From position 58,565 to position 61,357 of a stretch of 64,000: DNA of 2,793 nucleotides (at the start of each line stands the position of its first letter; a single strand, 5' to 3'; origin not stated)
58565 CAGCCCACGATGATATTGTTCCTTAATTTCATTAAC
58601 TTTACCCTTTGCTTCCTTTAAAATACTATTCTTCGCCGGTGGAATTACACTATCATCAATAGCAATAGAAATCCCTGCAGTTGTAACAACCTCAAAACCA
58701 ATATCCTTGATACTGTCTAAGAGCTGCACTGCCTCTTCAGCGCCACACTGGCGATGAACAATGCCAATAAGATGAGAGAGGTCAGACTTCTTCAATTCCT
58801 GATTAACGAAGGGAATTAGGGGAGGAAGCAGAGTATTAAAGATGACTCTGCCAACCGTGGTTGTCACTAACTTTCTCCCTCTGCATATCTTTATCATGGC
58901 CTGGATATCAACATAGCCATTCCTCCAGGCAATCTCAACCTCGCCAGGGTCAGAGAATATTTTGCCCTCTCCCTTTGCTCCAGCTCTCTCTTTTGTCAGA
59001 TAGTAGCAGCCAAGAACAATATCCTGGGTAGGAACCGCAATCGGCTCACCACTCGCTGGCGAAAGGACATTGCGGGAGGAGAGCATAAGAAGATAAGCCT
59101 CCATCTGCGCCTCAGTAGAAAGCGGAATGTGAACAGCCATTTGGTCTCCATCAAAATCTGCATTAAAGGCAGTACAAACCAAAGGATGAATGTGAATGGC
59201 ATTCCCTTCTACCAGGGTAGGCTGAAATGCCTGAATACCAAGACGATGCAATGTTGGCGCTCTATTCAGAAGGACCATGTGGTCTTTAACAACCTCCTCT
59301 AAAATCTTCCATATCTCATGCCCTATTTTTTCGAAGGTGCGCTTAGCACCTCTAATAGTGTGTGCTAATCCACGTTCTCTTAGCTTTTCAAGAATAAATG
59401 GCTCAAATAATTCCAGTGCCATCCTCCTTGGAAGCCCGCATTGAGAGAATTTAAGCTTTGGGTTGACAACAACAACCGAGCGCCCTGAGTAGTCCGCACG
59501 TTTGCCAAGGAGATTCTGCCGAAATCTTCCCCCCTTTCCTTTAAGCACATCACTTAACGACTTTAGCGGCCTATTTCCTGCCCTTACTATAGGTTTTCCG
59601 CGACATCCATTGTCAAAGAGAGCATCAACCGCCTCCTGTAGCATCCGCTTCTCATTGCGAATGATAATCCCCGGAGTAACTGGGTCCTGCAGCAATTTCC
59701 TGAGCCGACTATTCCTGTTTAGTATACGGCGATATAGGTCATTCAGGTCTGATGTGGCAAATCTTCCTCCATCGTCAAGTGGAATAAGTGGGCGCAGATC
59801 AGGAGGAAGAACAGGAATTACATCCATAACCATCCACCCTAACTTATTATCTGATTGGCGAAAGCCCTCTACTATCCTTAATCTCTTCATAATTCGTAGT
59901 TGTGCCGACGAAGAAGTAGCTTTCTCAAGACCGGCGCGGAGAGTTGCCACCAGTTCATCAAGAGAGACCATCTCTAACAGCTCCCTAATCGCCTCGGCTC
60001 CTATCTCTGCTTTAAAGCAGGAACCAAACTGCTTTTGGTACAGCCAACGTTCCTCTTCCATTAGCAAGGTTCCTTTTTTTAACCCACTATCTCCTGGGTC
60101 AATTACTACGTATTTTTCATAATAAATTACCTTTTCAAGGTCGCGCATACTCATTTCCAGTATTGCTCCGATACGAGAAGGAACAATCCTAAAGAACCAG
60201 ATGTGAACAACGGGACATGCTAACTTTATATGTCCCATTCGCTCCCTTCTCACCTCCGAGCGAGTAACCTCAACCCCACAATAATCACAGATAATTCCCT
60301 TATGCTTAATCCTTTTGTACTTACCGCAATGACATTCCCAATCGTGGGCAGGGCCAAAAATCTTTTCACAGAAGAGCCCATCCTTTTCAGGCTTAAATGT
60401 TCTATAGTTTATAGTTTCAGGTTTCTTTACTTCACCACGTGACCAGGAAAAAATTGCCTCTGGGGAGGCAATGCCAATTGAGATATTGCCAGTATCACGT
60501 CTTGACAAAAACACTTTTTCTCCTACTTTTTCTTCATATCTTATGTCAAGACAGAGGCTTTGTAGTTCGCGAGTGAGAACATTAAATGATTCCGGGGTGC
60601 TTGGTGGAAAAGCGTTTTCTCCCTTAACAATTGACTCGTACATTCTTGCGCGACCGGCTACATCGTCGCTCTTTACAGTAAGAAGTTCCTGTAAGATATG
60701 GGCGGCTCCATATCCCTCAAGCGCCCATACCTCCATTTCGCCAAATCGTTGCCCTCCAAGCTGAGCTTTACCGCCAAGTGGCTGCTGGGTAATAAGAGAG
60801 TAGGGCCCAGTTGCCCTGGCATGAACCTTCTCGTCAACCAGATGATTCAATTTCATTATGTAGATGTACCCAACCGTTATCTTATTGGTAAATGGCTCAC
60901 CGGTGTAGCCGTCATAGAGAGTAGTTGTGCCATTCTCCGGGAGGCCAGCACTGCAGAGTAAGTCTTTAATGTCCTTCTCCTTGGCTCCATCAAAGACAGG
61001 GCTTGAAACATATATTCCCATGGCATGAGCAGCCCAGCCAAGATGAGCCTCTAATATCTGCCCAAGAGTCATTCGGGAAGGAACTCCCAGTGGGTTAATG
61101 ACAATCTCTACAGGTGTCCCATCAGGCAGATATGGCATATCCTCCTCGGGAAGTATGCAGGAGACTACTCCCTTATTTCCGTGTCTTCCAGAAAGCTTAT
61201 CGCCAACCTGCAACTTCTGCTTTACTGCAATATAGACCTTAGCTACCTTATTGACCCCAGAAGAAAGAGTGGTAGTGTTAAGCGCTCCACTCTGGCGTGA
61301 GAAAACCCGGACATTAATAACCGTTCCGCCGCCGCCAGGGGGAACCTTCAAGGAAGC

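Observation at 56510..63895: RpoB-RpoC fusion whose junction is one base away from two ordinary genes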

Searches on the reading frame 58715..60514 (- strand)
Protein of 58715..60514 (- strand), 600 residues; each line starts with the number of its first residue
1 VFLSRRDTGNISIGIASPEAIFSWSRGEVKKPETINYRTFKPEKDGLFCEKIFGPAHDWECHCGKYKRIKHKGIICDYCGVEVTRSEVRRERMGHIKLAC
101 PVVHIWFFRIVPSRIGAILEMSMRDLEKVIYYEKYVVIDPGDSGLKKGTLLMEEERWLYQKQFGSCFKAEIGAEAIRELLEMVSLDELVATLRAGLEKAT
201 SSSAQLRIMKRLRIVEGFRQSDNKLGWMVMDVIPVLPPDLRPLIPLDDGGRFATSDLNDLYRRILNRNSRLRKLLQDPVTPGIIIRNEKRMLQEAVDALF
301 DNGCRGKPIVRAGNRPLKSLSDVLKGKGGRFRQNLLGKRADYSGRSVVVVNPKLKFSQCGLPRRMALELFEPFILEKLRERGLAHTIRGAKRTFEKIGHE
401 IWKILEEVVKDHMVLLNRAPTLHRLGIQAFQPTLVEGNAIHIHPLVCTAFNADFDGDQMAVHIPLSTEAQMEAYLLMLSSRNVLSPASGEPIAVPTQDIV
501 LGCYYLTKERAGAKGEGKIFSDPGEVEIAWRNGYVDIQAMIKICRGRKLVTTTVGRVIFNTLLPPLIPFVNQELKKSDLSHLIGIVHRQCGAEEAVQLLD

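Call 30: find_homologous_proteins(query=window:58715-60514:-, max_evalue=1e-50)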
Query window:58715-60514:- (600 aa): 8000 proteins with E <= 1e-50 among 8000 candidates; the best 120 are listed.
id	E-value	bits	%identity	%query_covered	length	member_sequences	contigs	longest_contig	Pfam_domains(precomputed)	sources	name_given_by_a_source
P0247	0.0e+0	1222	-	-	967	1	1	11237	PF00623.26,PF04983.24,PF04997.18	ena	-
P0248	5.5e-262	889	67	97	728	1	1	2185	PF00623.26,PF04983.24,PF05000.23,PF04997.18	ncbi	ncbi:MAG: DNA-directed RNA polymerase subunit beta', partial [Candidatus Omnitrophota bacterium]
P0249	7.7e-261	885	66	98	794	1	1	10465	PF04998.23,PF00623.26,PF04983.24,PF05000.23,PF04997.18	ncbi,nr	ncbi:MAG: DNA-directed RNA polymerase subunit beta', partial [Candidatus Omnitrophica bacterium]|nr:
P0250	2.0e-260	884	65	98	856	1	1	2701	PF04998.23,PF00623.26,PF04983.24,PF05000.23,PF04997.18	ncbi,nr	ncbi:MAG: DNA-directed RNA polymerase subunit beta', partial [Candidatus Omnitrophica bacterium]|nr:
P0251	3.1e-260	883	64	100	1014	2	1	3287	PF04998.23,PF04560.26,PF00623.26,PF04983.24,PF05000.23,PF04997.18,PF00562.34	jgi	jgi:DNA-directed RNA polymerase subunit beta-beta'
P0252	3.7e-259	880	50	99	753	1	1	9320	PF00623.26,PF04983.24,PF04997.18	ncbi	-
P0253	5.4e-259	879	66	98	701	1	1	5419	PF00623.26,PF04983.24,PF05000.23,PF04997.18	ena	-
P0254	3.3e-257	873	65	98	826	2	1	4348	PF04998.23,PF00623.26,PF04983.24,PF05000.23,PF04997.18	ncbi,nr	ncbi:MAG: DNA-directed RNA polymerase subunit beta', partial [Candidatus Omnitrophica bacterium]|nr:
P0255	4.9e-257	873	65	98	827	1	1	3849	PF04998.23,PF00623.26,PF04983.24,PF05000.23,PF04997.18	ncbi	ncbi:MAG: DNA-directed RNA polymerase subunit beta', partial [Candidatus Omnitrophota bacterium]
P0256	8.5e-256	868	64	98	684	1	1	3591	PF00623.26,PF04983.24,PF04997.18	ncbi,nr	ncbi:MAG: DNA-directed RNA polymerase subunit beta', partial [Candidatus Omnitrophica bacterium]|nr:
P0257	1.2e-255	868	63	99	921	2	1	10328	PF04998.23,PF00623.26,PF04983.24,PF05000.23,PF04997.18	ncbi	-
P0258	1.6e-255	868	55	96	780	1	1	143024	PF00623.26,PF04983.24,PF04997.18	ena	-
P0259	2.9e-255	867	64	99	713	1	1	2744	PF00623.26,PF04983.24,PF05000.23,PF04997.18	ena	-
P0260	5.0e-255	866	64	98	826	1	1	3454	PF04998.23,PF00623.26,PF04983.24,PF05000.23,PF04997.18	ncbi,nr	ncbi:MAG: DNA-directed RNA polymerase subunit beta', partial [Candidatus Omnitrophica bacterium]|nr:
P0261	1.4e-254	864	64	97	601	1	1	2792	PF00623.26,PF04983.24,PF04997.18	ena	-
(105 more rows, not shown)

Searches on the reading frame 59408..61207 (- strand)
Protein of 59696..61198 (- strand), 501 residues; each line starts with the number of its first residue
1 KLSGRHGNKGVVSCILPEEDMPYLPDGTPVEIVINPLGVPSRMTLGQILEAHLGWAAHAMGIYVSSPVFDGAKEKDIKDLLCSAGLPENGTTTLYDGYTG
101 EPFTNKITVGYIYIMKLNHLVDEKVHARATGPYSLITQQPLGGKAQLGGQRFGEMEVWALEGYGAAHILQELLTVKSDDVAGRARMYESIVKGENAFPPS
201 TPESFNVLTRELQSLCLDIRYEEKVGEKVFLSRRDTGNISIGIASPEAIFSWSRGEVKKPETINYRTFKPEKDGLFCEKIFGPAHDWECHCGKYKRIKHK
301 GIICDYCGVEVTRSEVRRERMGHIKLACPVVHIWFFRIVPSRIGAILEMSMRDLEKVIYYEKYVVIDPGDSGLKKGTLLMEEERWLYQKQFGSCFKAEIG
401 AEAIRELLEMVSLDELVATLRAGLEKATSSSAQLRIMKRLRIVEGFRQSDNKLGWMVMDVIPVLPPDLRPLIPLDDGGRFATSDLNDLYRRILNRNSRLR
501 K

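Call 12: find_related_loci(query=window:59696-61198:-, collection=genome_contigs, flank=6000)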
Query window:59696-61198:- (501 aa) in genome_contigs; peptide patterns used: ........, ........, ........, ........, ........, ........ (x = any residue, [..] = any of these).
600 stretches matched a pattern (row limit reached: there are more); 599 encode a relative of the query (tblastn E <= 1e-3); the best 80 are kept; 80 distinct loci.
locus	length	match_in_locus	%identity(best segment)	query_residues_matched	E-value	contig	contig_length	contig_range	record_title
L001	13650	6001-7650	59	1-501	0e+0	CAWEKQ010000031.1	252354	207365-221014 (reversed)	MAG: Terriglobia bacterium isolate MFD05841.bin.2.43 genome assembly, contig: contig_20416, whole genome shotgun sequenc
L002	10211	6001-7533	62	1-501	0e+0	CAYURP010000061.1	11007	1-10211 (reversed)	MAG TPA_asm: uncultured Ignavibacteria bacterium isolate binchicken_co89_584 genome assembly, contig: NODE_11920_length_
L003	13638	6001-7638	61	1-501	0e+0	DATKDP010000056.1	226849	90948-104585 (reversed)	MAG TPA_asm: Thermoanaerobaculia bacterium isolate SMAG_U14476 k141_586913, whole genome shotgun sequence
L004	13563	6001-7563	60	1-500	0e+0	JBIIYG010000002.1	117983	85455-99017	MAG: Pontiellaceae bacterium isolate ME2005-09-19_3300034101_group2_bin151 Rohwer_bin2523_scaffold_37_c1, whole genome s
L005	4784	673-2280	59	1-501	0e+0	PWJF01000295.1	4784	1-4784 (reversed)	MAG: Ignavibacteriales bacterium isolate CSSed10_136R1 CS-Sed10-C62680, whole genome shotgun sequence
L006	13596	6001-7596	59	1-500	0e+0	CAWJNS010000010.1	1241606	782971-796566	MAG: uncultured Verrucomicrobiae bacterium isolate MFD02840.bin.2.14 genome assembly, contig: contig_75253, whole genome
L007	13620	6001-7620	57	1-500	0e+0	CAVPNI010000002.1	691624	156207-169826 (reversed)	MAG: uncultured Verrucomicrobiae bacterium isolate MFD10113.bin.1.57 genome assembly, contig: contig_30754, whole genome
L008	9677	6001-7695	56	1-501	0e+0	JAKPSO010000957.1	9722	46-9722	MAG: Pseudomonadota bacterium isolate JPNA_metabat.25 k141_1505601, whole genome shotgun sequence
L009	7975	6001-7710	55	1-501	0e+0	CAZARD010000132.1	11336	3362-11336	MAG TPA_asm: uncultured Blastocatellaceae bacterium isolate SRP189682_co1_249 genome assembly, contig: NODE_13172_length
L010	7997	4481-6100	57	1-500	0e+0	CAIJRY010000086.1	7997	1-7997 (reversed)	MAG: uncultured Spartobacteria bacterium isolate Ki1-2-7m_bin-211 genome assembly, contig: bin-211:086/260, whole genome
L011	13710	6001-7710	54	1-501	0e+0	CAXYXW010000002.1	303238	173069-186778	MAG: uncultured Thiothrix sp. isolate ERR13598998_binner123_Refined_3 genome assembly, contig: ERZ24875811.3, whole geno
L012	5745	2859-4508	56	1-501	0e+0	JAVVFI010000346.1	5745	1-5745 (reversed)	MAG: Sedimentisphaerales bacterium isolate TamC13-43 NODE_346_length_5745_cov_3.886203, whole genome shotgun sequence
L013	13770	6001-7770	52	1-501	0e+0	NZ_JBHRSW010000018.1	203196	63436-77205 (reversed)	Agaribacter flavus strain KCTC 52473 platanus_K_default_18, whole genome shotgun sequence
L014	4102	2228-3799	57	1-501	0e+0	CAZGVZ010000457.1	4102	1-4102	MAG TPA_asm: uncultured Fibrobacteraceae bacterium isolate SRP192927_co6_101 genome assembly, contig: NODE_62746_length_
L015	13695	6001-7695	54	1-501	0e+0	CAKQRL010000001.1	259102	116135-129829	MAG: uncultured Rhodocyclaceae bacterium isolate REFINED_METABAT215_TOP10_CONTIGS_1500_ASSEMBLY_K77_MERGED__Hadza_MoBio_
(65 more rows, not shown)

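Call 62: predict_structure(alignment_id=A1)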
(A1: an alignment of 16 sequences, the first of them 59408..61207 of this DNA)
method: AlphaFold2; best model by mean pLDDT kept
length: 600 residues; sequences in the alignment: 16
mean_pLDDT: 44.3   pTM: 0.35
mean pLDDT of the five models: 44.3, 43.0, 42.6, 42.5, 40.7
residues with pLDDT >= 90: 53; 70-90: 59; 50-70: 72; < 50: 416
segments of 3 or more residues with pLDDT < 50: 1-19, 33-77, 109-340, 461-496, 521-600
pLDDT, mean of each block of 10 residues (from residue 1): 24 32 63 41 29 38 35 42 55 64 67 29 22 19 19 21 24 27 36 32 32 38 39 33 37 35 26 25 28 37 38 33 23 38 71 78 80 91 92 91 81 91 93 90 83 66 31 23 30 46 65 53 43 27 24 28 24 22 25 27
secondary structure, 60 per line:
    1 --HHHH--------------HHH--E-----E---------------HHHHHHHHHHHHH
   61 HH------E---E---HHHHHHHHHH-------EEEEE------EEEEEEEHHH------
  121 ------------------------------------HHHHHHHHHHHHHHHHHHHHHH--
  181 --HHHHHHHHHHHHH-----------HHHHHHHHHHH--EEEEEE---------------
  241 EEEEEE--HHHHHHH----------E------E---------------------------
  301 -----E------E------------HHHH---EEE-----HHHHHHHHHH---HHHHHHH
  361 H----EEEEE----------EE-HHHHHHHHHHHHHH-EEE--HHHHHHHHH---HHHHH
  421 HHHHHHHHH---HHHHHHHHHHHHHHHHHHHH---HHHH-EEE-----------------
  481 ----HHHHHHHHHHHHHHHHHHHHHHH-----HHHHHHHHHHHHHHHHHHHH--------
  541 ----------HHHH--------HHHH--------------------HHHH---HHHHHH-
elements in order: H3-6 H48-62 H77-86 E94-98 E105-111 H157-178 H183-195 H207-217 E220-225 E241-246 H249-255 H326-329 E333-335 H341-350 H354-361 E366-370 H384-397 E399-401 H404-412 H416-429 H433-452 H456-459 E461-463 H485-507 H513-532 H551-554 H563-566 H587-590 H594-599

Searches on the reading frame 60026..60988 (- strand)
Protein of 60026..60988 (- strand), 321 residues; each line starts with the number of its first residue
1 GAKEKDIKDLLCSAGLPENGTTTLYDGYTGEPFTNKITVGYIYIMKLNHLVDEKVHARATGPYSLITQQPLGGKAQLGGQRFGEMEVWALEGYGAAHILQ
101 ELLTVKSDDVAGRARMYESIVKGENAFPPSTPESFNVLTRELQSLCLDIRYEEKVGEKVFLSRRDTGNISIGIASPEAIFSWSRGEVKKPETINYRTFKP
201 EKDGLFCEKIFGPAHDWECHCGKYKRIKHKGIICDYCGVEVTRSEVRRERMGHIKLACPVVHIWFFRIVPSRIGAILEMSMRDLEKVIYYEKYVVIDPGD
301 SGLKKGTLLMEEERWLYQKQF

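Call 40: search_protein_representatives(protein=window:60026-60988:-)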
Query: 321 residues. Proteins with E-value up to 0.001 (for the whole library): 16324; up to 1e-10: 9101; up to 1e-30: 3249. The best 150 are listed.
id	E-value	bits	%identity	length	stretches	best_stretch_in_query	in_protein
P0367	2.0e-121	421.6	63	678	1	4-313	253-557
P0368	3.6e-120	417.5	65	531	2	19-161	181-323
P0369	1.7e-119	415.3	60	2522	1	1-318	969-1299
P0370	1.3e-118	412.4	64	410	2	168-315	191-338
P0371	2.1e-118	411.7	60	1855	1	1-312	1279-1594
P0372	4.3e-118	410.6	69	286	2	169-306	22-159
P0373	1.6e-117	408.8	62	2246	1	2-304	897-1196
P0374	2.5e-116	404.8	65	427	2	166-313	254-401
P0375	7.6e-116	403.3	66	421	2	15-152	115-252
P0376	1.7e-114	398.8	66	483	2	150-306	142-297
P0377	4.5e-112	390.9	64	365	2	168-313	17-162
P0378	1.3e-110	386.1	63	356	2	1-170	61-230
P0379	1.4e-110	386.0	65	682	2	19-160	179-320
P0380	1.3e-109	382.7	58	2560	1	1-309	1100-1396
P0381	5.1e-108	377.5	65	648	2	156-295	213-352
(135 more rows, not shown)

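Call 44: search_solved_structures(query=window:60026-60988:-, max_evalue=1e-20)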
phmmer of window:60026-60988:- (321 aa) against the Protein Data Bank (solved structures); distinct sequences matched with E-value up to 1e-20: 124 (the best 60 are shown).
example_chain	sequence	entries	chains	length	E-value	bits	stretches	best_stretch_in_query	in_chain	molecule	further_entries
8i23_D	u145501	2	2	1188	2.3e-70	240.6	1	167-313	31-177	DNA-directed RNA polymerase subunit beta'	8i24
8x6f_D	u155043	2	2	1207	6.4e-70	239.1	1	169-314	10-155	DNA-directed RNA polymerase subunit beta'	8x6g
7l7b_D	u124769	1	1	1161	1e-69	238.4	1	168-313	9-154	DNA-directed RNA polymerase subunit beta'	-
7l7b_C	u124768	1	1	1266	3.1e-69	236.9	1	1-152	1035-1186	DNA-directed RNA polymerase subunit beta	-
6wvj_D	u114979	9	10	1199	1.9e-68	234.3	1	169-317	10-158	DNA-directed RNA polymerase subunit beta'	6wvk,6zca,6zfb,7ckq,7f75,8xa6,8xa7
8i23_C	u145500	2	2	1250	5.4e-68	232.8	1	1-161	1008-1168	DNA-directed RNA polymerase subunit beta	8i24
7xya_D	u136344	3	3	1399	8.3e-68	232.2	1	168-315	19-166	DNA-directed RNA polymerase subunit beta'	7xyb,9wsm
7f0r_D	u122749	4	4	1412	8.4e-68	232.2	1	168-315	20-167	DNA-directed RNA polymerase subunit beta'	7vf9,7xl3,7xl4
9gdo_D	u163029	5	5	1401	4.3e-66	226.6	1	168-313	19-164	DNA-directed RNA polymerase subunit beta'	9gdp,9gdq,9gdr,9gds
6wmr_D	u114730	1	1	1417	4e-65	223.4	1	169-313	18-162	DNA-directed RNA polymerase subunit beta'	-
6wmp_D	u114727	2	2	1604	4.8e-65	223.1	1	169-313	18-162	DNA-directed RNA polymerase subunit beta'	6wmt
8g1s_J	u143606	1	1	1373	8.4e-64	219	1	168-313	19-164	DNA-directed RNA polymerase subunit beta'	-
9q94_D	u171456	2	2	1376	8.4e-64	219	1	168-313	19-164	DNA-directed RNA polymerase subunit beta'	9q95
8re4_D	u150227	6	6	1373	8.5e-64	219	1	168-313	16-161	DNA-directed RNA polymerase subunit beta'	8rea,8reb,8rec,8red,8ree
8aby_D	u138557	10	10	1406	8.7e-64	219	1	168-313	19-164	DNA-directed RNA polymerase subunit beta'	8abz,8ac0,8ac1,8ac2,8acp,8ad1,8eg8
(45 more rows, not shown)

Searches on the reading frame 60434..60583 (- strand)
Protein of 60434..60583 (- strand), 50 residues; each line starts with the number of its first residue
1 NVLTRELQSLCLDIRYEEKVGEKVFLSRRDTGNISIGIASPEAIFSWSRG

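Call 42: find_related_loci(query=window:60434-60583:-, collection=metagenome_contigs, flank=1500)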
Query seq(50 aa) (50 aa) in metagenome_contigs; peptide patterns used: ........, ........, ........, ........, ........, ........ (x = any residue, [..] = any of these).
600 stretches matched a pattern (row limit reached: there are more); 1 encode a relative of the query (tblastn E <= 1e-3); 1 distinct loci.
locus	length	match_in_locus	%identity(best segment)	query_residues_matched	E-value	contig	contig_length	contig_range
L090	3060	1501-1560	70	1-20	4e-7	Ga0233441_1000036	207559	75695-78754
